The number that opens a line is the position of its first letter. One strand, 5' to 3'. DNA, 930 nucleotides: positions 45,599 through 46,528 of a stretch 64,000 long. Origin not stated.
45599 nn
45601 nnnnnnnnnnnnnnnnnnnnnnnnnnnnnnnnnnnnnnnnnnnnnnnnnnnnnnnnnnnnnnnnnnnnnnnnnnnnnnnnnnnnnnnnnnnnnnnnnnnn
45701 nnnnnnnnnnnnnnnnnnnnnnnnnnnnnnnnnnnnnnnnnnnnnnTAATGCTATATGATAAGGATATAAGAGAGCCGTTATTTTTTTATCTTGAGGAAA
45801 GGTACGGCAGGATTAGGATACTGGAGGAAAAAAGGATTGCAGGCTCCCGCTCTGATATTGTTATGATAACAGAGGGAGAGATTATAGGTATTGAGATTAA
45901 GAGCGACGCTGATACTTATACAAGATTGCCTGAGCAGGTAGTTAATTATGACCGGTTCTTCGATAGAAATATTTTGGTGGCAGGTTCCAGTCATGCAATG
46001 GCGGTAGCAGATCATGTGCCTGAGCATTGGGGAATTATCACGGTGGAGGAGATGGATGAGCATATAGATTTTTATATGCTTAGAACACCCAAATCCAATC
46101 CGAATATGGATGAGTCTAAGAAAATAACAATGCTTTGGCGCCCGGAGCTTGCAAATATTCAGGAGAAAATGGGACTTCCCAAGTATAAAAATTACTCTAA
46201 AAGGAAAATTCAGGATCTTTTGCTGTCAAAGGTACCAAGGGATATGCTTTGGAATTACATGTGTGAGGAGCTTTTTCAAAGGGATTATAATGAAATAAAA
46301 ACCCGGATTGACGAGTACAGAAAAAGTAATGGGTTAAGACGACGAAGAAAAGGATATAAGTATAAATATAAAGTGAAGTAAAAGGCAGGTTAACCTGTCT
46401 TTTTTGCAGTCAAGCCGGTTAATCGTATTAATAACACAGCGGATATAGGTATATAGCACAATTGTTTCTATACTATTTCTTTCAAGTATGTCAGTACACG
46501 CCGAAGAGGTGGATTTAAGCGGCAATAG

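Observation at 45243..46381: Translationally coupled XRE-HTH plus sce7726-like PD-(D/E)xK-fold gene pair: candidate uncharacterised conflict module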

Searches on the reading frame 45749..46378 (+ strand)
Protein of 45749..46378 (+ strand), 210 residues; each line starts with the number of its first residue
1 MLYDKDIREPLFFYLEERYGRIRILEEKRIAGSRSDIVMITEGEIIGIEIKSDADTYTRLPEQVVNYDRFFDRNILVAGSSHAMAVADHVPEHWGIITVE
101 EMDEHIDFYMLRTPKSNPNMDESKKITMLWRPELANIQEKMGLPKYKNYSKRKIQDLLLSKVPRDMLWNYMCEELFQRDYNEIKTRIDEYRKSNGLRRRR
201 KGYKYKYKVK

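Call 3: search_protein_families(library=pfam, proteins=[window:45749-46378:+], max_evalue=0.1)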
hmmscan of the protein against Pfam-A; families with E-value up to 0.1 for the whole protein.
window:45749-46378:+ (210 aa): 1 family
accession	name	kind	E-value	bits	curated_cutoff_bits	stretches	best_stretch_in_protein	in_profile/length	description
PF06319.18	MmcB-like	-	0.0046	17.1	22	1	30-105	39-111/148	DNA repair protein MmcB-like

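Call 4: search_protein_families(library=ncbifam, proteins=[window:45749-46378:+], max_evalue=0.1)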
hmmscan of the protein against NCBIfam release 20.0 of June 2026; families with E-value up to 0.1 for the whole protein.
window:45749-46378:+ (210 aa): 1 family
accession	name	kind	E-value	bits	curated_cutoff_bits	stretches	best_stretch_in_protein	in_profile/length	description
NF033832.1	sce7726_fam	subfamily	1.4e-49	168.6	70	1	2-179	1-183/184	sce7726 family protein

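Call 5: search_protein_families(library=padloc, proteins=[window:45749-46378:+], max_evalue=0.1)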
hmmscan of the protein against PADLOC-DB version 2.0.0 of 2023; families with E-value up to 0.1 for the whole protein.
window:45749-46378:+ (210 aa): 1 family
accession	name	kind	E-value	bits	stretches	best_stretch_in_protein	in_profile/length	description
PDLC02989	cll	-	4.9e-18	63.9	1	34-186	41-190/265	-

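Call 6: search_protein_families(library=phrogs, proteins=[window:45749-46378:+], max_evalue=0.01)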
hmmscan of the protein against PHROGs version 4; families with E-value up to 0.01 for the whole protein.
window:45749-46378:+ (210 aa): 1 family
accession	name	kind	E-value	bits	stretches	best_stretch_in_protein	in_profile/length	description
phrog_984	-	unknown function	2.8e-30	106.9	1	2-182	5-215/230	-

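Call 12: find_homologous_proteins(query=window:45749-46378:+)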
Query window:45749-46378:+ (210 aa): 4666 proteins with E <= 0.001 among 4856 candidates; the best 120 are listed.
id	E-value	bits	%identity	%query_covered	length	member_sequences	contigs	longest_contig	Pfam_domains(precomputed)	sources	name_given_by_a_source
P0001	3.1e-136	470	100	100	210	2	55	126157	PF26915.1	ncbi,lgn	-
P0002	2.8e-112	391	81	100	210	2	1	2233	PF26915.1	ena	-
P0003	1.2e-93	331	70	100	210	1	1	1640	PF26915.1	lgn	-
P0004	3.4e-92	326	69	100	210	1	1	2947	PF26915.1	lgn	-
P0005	6.5e-91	322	69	93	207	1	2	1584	PF26915.1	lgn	-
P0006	6.5e-90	318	68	99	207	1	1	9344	PF26915.1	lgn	-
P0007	1.6e-89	317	69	100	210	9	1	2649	PF26915.1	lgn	-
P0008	3.4e-86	306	65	93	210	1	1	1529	PF26915.1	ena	-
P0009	3.9e-83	296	66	93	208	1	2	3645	PF26915.1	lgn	-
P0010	1.2e-82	295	63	99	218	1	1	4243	PF26915.1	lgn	-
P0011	1.3e-82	295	62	92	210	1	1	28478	PF26915.1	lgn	-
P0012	3.6e-82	293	60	100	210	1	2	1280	PF26915.1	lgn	-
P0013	1.0e-81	292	65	93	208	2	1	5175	PF26915.1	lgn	-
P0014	1.3e-80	288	60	100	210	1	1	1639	PF26915.1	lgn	-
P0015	1.1e-74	269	62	93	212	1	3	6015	PF26915.1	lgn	-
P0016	1.3e-74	268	60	93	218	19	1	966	PF26915.1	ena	-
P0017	1.7e-74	268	59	93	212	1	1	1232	PF26915.1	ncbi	-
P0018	5.5e-74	266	59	93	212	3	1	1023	PF26915.1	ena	-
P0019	1.5e-73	265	61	93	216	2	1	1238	PF26915.1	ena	-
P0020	1.5e-73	265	59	93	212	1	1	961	PF26915.1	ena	-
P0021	3.3e-73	264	58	93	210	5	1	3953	PF26915.1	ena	-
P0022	3.9e-73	264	59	93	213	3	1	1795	PF26915.1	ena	-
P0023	4.7e-73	263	59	93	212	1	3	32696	PF26915.1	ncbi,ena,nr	ncbi:MAG: sce7726 family protein [Lachnospiraceae bacterium]|nr:sce7726 family protein [Lachnospirac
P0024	6.0e-73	263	60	93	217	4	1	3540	PF26915.1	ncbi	-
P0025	6.9e-73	263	60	93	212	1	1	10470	PF26915.1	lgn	-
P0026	7.4e-73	263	61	93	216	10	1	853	PF26915.1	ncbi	-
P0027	1.1e-72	262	59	93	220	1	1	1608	PF26915.1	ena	-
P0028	1.2e-72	262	58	93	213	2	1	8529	PF26915.1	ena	-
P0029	1.3e-72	262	57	99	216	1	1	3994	PF26915.1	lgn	-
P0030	1.4e-72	262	59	93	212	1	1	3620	PF26915.1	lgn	-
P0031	1.8e-72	261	59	93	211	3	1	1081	PF26915.1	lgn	-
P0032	2.5e-72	261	57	93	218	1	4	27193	PF26915.1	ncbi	-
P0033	3.1e-72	261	59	90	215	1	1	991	PF26915.1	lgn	-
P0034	3.1e-72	261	56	93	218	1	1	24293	PF26915.1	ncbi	-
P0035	3.4e-72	261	60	92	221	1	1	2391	PF26915.1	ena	-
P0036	4.8e-72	260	59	98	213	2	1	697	PF26915.1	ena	-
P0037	5.1e-72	260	59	92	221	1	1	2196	PF26915.1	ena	-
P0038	5.3e-72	260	59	90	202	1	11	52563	PF26915.1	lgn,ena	-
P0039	5.9e-72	260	58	93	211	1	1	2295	PF26915.1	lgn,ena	-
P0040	8.4e-72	259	58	96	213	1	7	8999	PF26915.1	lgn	-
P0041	1.2e-71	259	60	93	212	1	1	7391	PF26915.1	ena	-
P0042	1.2e-71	259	58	93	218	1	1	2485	PF26915.1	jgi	jgi:hypothetical protein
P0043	1.4e-71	259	59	93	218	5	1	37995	PF26915.1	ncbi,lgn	-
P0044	1.5e-71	258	58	93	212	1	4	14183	PF26915.1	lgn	-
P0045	1.5e-71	258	63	92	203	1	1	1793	PF26915.1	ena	-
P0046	1.6e-71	258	57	93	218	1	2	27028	PF26915.1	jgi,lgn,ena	jgi:hypothetical protein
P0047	3.7e-71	257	58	92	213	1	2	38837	PF26915.1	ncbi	-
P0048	4.4e-71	257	61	93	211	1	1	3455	PF26915.1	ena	-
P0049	4.4e-71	257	59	93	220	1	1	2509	PF26915.1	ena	-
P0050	4.5e-71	257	59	90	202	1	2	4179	PF26915.1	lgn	-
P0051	4.8e-71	257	57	95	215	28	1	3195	PF26915.1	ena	-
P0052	5.7e-71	257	62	92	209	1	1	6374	PF26915.1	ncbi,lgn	-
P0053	6.9e-71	256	62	92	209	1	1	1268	PF26915.1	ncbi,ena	-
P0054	7.1e-71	256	54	100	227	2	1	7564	PF26915.1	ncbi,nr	ncbi:MAG: sce7726 family protein [Eubacteriales bacterium]|nr:sce7726 family protein [Eubacteriales 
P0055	8.7e-71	256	59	94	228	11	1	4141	PF26915.1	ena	-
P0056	1.5e-70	255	62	92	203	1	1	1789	PF26915.1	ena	-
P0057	1.7e-70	255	57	92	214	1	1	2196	PF26915.1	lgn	-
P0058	1.7e-70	255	57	91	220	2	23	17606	PF26915.1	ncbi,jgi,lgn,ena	-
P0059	1.8e-70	255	57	93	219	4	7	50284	PF26915.1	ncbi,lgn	-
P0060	2.0e-70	255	61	93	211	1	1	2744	PF26915.1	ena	-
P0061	2.2e-70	255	59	93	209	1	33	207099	PF26915.1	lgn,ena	-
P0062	2.6e-70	254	58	92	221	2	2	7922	PF26915.1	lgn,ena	-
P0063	2.9e-70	254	61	93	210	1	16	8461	PF26915.1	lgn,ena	-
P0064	2.9e-70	254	61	93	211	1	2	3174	PF26915.1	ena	-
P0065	2.9e-70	254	58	93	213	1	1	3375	PF26915.1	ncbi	-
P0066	3.5e-70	254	58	92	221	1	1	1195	PF26915.1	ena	-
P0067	3.6e-70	254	58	93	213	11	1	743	PF26915.1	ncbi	-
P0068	4.0e-70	254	56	93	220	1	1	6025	PF26915.1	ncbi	-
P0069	4.2e-70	254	61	93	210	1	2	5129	PF26915.1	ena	-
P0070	4.5e-70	254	58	90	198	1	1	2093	PF26915.1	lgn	-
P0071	5.1e-70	253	59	93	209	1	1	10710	PF26915.1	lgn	-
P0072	5.6e-70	253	61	91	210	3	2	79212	PF26915.1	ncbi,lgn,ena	-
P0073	5.6e-70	253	59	93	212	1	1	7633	PF26915.1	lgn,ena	-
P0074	6.1e-70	253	58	90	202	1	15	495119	PF26915.1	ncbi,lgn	-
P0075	6.2e-70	253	58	93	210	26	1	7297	PF26915.1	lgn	-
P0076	6.5e-70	253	60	93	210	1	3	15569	PF26915.1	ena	-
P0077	6.6e-70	253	58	90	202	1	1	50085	PF26915.1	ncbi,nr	ncbi:MAG: sce7726 family protein [Lachnospiraceae bacterium]|nr:sce7726 family protein [Lachnospirac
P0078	6.6e-70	253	57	91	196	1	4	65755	PF26915.1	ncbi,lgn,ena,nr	ncbi:MAG: sce7726 family protein [Lachnospiraceae bacterium]|nr:sce7726 family protein [Lachnospirac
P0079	6.9e-70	253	62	92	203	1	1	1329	PF26915.1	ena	-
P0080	7.0e-70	253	62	92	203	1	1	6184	PF26915.1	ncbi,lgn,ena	-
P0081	7.1e-70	253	62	92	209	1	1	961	PF26915.1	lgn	-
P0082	7.5e-70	253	57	93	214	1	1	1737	PF26915.1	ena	-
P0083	7.7e-70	253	62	92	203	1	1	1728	PF26915.1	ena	-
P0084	7.8e-70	253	59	93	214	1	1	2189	PF26915.1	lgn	-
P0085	8.7e-70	253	58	93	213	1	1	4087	PF26915.1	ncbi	-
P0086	8.8e-70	253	57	93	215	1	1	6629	PF26915.1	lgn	-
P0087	9.5e-70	253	59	92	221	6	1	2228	PF26915.1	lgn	-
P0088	9.7e-70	253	57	91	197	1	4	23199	PF26915.1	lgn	-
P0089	9.8e-70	252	60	93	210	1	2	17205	PF26915.1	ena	-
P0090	1.1e-69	252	56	93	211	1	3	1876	PF26915.1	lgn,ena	-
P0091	1.1e-69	252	60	93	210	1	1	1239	PF26915.1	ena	-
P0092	1.2e-69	252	57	93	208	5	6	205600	PF26915.1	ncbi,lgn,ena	-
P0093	1.2e-69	252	59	93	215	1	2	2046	PF26915.1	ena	-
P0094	1.3e-69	252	57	93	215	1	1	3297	PF26915.1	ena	-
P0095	1.3e-69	252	58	90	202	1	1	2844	PF26915.1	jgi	jgi:hypothetical protein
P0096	1.4e-69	252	56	93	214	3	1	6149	PF26915.1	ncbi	-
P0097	1.4e-69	252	58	91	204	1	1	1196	PF26915.1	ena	-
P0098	1.4e-69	252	57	91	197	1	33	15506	PF26915.1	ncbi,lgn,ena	-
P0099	1.5e-69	252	60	93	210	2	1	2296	PF26915.1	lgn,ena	-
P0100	1.5e-69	252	58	93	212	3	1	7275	PF26915.1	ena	-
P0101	1.5e-69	252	57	91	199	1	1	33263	PF26915.1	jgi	jgi:hypothetical protein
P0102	1.5e-69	252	57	93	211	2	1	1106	PF26915.1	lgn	-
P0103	1.6e-69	252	58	93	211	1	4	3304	PF26915.1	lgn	-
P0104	1.6e-69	252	58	91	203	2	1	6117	PF26915.1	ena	-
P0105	1.6e-69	252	57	91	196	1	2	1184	PF26915.1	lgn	-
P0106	1.7e-69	252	60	93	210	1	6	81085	PF26915.1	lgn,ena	-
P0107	1.8e-69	252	61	92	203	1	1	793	PF26915.1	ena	-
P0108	1.9e-69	252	58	91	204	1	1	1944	PF26915.1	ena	-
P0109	1.9e-69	252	62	92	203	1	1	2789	PF26915.1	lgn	-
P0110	2.0e-69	252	57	96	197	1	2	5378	PF26915.1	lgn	-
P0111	2.0e-69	252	57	93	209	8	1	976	PF26915.1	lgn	-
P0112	2.0e-69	251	58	93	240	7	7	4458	PF26915.1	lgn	-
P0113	2.5e-69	251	56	93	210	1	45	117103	PF26915.1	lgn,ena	-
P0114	2.6e-69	251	57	93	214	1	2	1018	PF26915.1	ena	-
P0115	2.7e-69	251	57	92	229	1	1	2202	PF26915.1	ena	-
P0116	2.9e-69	251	56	92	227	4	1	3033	PF26915.1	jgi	jgi:hypothetical protein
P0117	3.0e-69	251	58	91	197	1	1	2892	PF26915.1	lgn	-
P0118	3.1e-69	251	61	92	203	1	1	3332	PF26915.1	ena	-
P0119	3.1e-69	251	56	93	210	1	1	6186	PF26915.1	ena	-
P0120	3.3e-69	251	58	91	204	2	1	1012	PF26915.1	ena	-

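Call 14: find_encoding_contigs(protein=P0001, flank=6000, max_places=6)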
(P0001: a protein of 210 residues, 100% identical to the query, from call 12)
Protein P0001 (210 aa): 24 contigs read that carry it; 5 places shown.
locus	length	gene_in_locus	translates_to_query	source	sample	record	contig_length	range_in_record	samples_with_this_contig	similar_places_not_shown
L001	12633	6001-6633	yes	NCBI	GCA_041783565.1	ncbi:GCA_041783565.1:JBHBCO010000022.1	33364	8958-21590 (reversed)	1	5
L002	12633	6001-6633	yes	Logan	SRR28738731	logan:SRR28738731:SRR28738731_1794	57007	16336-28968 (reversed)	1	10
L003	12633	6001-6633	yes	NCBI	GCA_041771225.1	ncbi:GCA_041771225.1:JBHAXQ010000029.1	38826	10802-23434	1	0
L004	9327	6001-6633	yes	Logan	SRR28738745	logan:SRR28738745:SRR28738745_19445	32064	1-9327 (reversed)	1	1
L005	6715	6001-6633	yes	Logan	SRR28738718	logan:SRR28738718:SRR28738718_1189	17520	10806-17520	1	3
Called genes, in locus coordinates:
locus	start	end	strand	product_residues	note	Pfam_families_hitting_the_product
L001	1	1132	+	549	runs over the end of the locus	PF02463:SMC_N, PF13175:AAA_15, PF13476:AAA_23, PF13304:AAA_21 (faint)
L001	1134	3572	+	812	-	PF02837:Glyco_hydro_2_N, PF02836:Glyco_hydro_2_C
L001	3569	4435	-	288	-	PF18941:DUF5688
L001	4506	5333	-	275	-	PF01171:ATP_bind_3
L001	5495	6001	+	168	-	PF13560:HTH_31, PF01381:HTH_3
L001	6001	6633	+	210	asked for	PF26915:Phage_P4_cII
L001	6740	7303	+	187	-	-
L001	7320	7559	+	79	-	-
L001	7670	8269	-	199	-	PF00702:Hydrolase, PF12710:HAD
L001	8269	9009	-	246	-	PF00300:His_Phos_1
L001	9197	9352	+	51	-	-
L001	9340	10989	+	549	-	PF00015:MCPsignal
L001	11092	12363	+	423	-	PF01979:Amidohydro_1, PF07969:Amidohydro_3 (faint), PF12890:DHOase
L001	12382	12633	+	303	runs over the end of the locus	PF00215:OMPdecase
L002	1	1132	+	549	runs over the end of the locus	PF02463:SMC_N, PF13175:AAA_15 (weak), PF13476:AAA_23, PF13304:AAA_21 (faint)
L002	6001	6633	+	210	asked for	PF26915:Phage_P4_cII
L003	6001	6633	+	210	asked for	PF26915:Phage_P4_cII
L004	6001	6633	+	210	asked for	PF26915:Phage_P4_cII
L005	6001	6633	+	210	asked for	PF26915:Phage_P4_cII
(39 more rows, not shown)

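Call 15: find_encoding_contigs(protein=P0074, flank=6000, max_places=4)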
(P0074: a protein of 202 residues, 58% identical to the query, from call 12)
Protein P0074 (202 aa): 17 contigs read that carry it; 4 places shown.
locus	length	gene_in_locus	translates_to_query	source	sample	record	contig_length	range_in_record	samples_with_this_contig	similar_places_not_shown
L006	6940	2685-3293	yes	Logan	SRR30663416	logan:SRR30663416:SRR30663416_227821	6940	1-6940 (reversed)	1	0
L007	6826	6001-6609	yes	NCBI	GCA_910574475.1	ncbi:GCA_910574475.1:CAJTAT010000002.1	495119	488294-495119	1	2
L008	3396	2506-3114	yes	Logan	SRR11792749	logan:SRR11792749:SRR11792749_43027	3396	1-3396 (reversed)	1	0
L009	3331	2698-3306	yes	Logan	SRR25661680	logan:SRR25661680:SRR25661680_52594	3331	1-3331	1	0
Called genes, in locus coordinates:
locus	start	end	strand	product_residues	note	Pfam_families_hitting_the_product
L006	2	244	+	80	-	?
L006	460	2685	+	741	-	PF08757:CotH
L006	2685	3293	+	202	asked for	PF26915:Phage_P4_cII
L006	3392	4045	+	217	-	PF16264:SatD, PF09048:Cro (weak)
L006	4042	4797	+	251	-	PF11750:DUF3307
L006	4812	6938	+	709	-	?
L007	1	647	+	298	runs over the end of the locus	PF02195:ParB_N, PF17762:HTH_ParB, PF23552:ParB_C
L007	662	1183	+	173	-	PF14584:DUF4446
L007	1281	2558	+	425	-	PF02403:Seryl_tRNA_N, PF00587:tRNA-synt_2b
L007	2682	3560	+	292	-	PF12997:DUF3881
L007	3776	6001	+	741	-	PF08757:CotH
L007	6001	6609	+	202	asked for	PF26915:Phage_P4_cII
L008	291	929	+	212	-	PF08757:CotH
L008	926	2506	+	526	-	PF08757:CotH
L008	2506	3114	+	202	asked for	PF26915:Phage_P4_cII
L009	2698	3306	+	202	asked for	PF26915:Phage_P4_cII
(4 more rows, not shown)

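Call 23: find_related_loci(query=A1, collection=genome_contigs, flank=5000)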
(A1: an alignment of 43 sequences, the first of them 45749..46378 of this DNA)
Query A1 (210 aa) in genome_contigs; peptide patterns used: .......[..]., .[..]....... (x = any residue, [..] = any of these).
599 stretches matched a pattern (row limit reached: there are more); 589 encode a relative of the query (tblastn E <= 1e-3); the best 80 are kept; 80 distinct loci.
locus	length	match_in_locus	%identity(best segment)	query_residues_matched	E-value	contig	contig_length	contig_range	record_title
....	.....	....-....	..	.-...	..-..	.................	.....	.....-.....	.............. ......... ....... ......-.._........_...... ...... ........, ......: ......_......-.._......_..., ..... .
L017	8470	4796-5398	58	1-201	5e-74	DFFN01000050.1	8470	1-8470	MAG TPA_asm: Lachnoclostridium sp. UBA3775 UBA3775_contig_102662, whole genome shotgun sequence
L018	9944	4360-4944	58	1-195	3e-74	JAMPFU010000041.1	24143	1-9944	MAG: Clostridium sp. isolate NALB_7863_23 Scaffold_#41__SCF_041___24143_bp, whole genome shotgun sequence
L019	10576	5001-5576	57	1-192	3e-74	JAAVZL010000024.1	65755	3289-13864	MAG: Lachnospiraceae bacterium isolate ABMPRH_275_0 k141_630886, whole genome shotgun sequence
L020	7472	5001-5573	58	1-191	3e-73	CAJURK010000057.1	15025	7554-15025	MAG TPA_asm: uncultured Dorea sp. isolate MGBC164454 genome assembly, contig: MGBC164454.57, whole genome shotgun sequen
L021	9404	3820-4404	58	1-195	2e-73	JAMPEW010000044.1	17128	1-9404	MAG: Clostridium sp. isolate NALB_7823_2 Scaffold_#44__SCF_044___17128_bp, whole genome shotgun sequence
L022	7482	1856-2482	54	1-209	4e-73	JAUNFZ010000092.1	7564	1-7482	MAG: Eubacteriales bacterium isolate S26M_St_22 NODE_5996_length_7564_cov_12.328140, whole genome shotgun sequence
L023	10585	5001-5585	57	1-195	5e-73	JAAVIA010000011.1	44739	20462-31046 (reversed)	MAG: Lachnospiraceae bacterium isolate Mgla_MAG_2-bin_10 c_000000019836, whole genome shotgun sequence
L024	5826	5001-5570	58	1-190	3e-73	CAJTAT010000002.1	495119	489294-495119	Clostridia bacterium isolate A66_58.RP.DSS genome assembly, contig: MGBC000078.2, whole genome shotgun sequence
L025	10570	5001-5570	58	1-190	6e-73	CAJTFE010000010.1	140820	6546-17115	Clostridia bacterium isolate C56_79_FC_BP genome assembly, contig: MGBC000175.10, whole genome shotgun sequence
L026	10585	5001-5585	58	1-195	8e-73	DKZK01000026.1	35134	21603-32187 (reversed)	MAG TPA_asm: Lachnospiraceae bacterium UBA7076 UBA7076_contig_5824, whole genome shotgun sequence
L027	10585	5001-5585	57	1-195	1e-72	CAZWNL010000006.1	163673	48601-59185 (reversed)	MAG TPA_asm: uncultured Bacteroides sp. isolate SRP199465_co2_478 genome assembly, contig: NODE_80_length_163673_cov_28.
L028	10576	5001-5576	60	1-192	1e-72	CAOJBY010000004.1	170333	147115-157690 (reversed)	MAG TPA_asm: uncultured Lachnoclostridium sp. isolate SRR19759413_bin.50_metawrap_v1.3_MAG genome assembly, contig: NODE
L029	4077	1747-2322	57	4-195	9e-73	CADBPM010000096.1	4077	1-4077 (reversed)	MAG: uncultured Lachnospiraceae bacterium isolate RUG14182 genome assembly, contig: RUG14182_asm_96, whole genome shotgu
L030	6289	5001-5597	57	2-202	2e-72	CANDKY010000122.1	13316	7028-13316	MAG TPA_asm: uncultured Lachnospiraceae bacterium isolate ERR6760096_bin.23_metawrap_v1.3_MAG genome assembly, contig: E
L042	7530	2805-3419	55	1-205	2e-71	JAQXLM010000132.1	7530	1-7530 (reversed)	MAG: Eubacteriaceae bacterium isolate SUG1303 k141_6347268, whole genome shotgun sequence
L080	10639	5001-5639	54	1-209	2e-69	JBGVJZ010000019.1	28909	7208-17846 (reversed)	MAG: Lachnospiraceae bacterium isolate fecal_MAG_10 fecal_MAG_10_contig_0019, whole genome shotgun sequence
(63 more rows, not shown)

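Call 28: predict_structure(alignment_id=A1)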
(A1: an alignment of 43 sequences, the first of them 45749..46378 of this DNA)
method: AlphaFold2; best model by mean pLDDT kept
length: 210 residues; sequences in the alignment: 43
mean_pLDDT: 88.4   pTM: 0.84
mean pLDDT of the five models: 88.4, 88.2, 87.8, 84.7, 84.0
residues with pLDDT >= 90: 139; 70-90: 53; 50-70: 11; < 50: 7
segments of 3 or more residues with pLDDT < 50: 204-210
pLDDT, mean of each block of 10 residues (from residue 1): 89 95 80 79 94 90 92 95 88 97 91 97 93 94 89 96 95 91 86 82 43
secondary structure, 60 per line:
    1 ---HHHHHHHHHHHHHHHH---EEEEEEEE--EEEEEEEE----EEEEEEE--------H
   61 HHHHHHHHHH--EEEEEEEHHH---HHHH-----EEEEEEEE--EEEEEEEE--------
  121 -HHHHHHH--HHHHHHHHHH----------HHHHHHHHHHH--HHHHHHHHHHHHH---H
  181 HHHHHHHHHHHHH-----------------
elements in order: H4-19 E23-30 E33-40 E45-51 H60-70 E73-79 H86-89 E95-102 E105-112 H122-128 H131-140 H151-161 H164-176 H180-193

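Call 35: fold_search(model_id=the predicted structure, library=pdb)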
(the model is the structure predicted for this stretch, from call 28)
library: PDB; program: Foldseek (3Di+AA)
matches with E <= 10: 630; with E <= 0.001: 0
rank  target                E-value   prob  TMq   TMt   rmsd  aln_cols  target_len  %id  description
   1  4dap                  1.5e-03  0.99  0.30  0.28   6.6       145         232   14  The structure of Escherichia coli SfsA (released 2013-08-14)
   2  4ic1_B                1.7e-03  0.69  0.16  0.17   9.4       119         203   15  Crystal structure of SSO0001 (released 2013-01-16)
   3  4ic1_A                2.1e-03  0.38  0.16  0.17  16.9       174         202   14  Crystal structure of SSO0001 (released 2013-01-16)
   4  4ic1_D                5.2e-03  0.60  0.18  0.18   7.8       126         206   14  Crystal structure of SSO0001 (released 2013-01-16)
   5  4ic1_G                5.9e-03  0.33  0.17  0.18  16.5       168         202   13  Crystal structure of SSO0001 (released 2013-01-16)
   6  3k5o_B                9.8e-03  0.16  0.16  0.07  15.9       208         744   12  Crystal structure of E.coli Pol II (released 2010-02-02)
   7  4dav_A                1.1e-02  0.98  0.35  0.32   5.9       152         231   14  The structure of Pyrococcus Furiosus SfsA in complex with DNA (released 2014-10-01)
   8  2eo0_A                1.8e-02  0.77  0.23  0.34   7.3       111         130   14  Crystal Structure of Holliday Junction Resolvase ST1444 (released 2007-10-02)
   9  6p4w_B                1.9e-02  0.89  0.29  0.18   6.6       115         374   13  XPB helicase in a complex with truncated Bax1 from Sulfurisphaera tokodaii at 2.96 Angstrom resolution (released 2020-06-03)
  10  1q8i                  1.9e-02  0.14  0.16  0.08  18.2       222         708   14  Crystal structure of ESCHERICHIA coli DNA Polymerase II (released 2004-01-27)
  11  7et0_A                2.4e-02  0.15  0.18  0.07  14.4       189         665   10  Crystal structure of the complex formed by Wolbachia cytoplasmic incompatibility factors CinA and CinB from wPip (released 2021-11-10)
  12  3fov                  2.5e-02  0.82  0.26  0.45   9.6       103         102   16  Crystal structure of protein RPA0323 of unknown function from Rhodopseudomonas palustris (released 2009-01-13)
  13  1y88                  2.8e-02  0.54  0.29  0.32  15.1       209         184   15  Crystal Structure of Protein of Unknown Function AF1548 (released 2004-12-21)
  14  2gii_B                2.8e-02  0.14  0.17  0.16  18.7       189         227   12  Q138F HincII bound to cognate DNA GTTAAC (released 2006-07-18)
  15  3k5n_A                2.8e-02  0.12  0.17  0.07  17.6       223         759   16  Crystal structure of E.coli Pol II-abasic DNA binary complex (released 2010-02-02)
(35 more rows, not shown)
